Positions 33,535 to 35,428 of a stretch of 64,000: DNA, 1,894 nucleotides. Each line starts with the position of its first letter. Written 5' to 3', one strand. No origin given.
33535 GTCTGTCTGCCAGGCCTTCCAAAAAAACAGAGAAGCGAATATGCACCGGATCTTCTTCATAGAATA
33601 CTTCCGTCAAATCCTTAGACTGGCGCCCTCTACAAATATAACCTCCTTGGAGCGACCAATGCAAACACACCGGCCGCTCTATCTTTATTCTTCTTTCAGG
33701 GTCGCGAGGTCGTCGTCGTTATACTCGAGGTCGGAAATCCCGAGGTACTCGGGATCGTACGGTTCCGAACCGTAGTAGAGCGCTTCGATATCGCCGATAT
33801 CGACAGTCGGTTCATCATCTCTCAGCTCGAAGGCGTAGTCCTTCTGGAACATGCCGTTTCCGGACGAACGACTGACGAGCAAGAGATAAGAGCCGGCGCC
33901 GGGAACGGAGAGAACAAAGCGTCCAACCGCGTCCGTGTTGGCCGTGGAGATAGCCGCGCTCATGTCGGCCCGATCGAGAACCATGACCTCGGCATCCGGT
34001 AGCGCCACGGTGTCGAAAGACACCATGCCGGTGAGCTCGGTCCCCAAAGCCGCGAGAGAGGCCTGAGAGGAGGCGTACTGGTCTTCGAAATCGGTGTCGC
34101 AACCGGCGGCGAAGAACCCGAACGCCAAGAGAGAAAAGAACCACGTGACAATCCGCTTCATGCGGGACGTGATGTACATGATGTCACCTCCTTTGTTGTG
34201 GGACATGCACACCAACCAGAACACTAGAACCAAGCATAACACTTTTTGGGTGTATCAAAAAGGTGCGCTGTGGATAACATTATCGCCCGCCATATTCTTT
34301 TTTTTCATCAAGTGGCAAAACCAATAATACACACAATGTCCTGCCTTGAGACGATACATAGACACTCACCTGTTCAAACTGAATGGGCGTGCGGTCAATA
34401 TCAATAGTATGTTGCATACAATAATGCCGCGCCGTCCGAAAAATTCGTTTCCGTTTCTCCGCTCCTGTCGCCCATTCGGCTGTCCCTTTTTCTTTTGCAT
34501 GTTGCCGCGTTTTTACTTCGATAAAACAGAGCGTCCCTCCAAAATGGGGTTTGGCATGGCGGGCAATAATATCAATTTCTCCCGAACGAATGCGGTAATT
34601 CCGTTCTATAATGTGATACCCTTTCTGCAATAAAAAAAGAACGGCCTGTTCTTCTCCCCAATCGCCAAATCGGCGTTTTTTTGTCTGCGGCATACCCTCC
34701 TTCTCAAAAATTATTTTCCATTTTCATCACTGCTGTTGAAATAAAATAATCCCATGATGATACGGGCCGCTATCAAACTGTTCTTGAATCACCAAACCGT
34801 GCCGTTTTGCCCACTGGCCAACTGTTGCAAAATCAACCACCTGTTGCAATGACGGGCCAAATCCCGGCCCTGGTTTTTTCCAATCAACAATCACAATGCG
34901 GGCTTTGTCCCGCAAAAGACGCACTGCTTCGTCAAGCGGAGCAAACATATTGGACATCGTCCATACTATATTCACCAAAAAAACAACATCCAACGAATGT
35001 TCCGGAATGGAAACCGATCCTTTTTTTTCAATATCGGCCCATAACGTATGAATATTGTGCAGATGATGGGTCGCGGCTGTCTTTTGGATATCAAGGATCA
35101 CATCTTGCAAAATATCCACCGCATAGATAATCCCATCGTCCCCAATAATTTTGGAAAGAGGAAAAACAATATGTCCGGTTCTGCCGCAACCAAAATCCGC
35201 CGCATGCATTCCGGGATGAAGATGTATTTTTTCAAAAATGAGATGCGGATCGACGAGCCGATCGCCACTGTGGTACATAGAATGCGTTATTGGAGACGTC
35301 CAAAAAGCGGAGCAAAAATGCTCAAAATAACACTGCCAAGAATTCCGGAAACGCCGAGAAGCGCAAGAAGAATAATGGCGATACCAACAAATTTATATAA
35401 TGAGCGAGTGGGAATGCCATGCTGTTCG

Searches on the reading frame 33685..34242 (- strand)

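Call 92: search_protein_families(library=pfam, proteins=[window:33685-34242:-], max_evalue=0.001)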
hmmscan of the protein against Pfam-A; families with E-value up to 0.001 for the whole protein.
window:33685-34242:- (185 aa): 2 families
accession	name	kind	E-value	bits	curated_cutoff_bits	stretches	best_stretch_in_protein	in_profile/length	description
PF10670.15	DUF4198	-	0.00028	21.5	34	1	67-124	146-206/209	Domain of unknown function (DUF4198)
PF13620.12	CarboxypepD_reg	-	0.00038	21.2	32.3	1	71-126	3-57/82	Carboxypeptidase regulatory-like domain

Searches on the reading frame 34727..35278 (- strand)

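Call 92: search_protein_families(library=pfam, proteins=[window:34727-35278:-], max_evalue=0.001)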
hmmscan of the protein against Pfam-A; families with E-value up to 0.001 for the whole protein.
window:34727-35278:- (183 aa): 3 families
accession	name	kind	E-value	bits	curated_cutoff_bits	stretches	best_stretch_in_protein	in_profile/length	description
PF13847.12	Methyltransf_31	-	8e-11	42.2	27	1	21-134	2-113/145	Methyltransferase domain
PF08241.18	Methyltransf_11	-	4.8e-07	30.8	21.2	1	28-130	2-95/95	Methyltransferase domain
PF08242.18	Methyltransf_12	-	0.00047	21.3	30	1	28-127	2-97/98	Methyltransferase domain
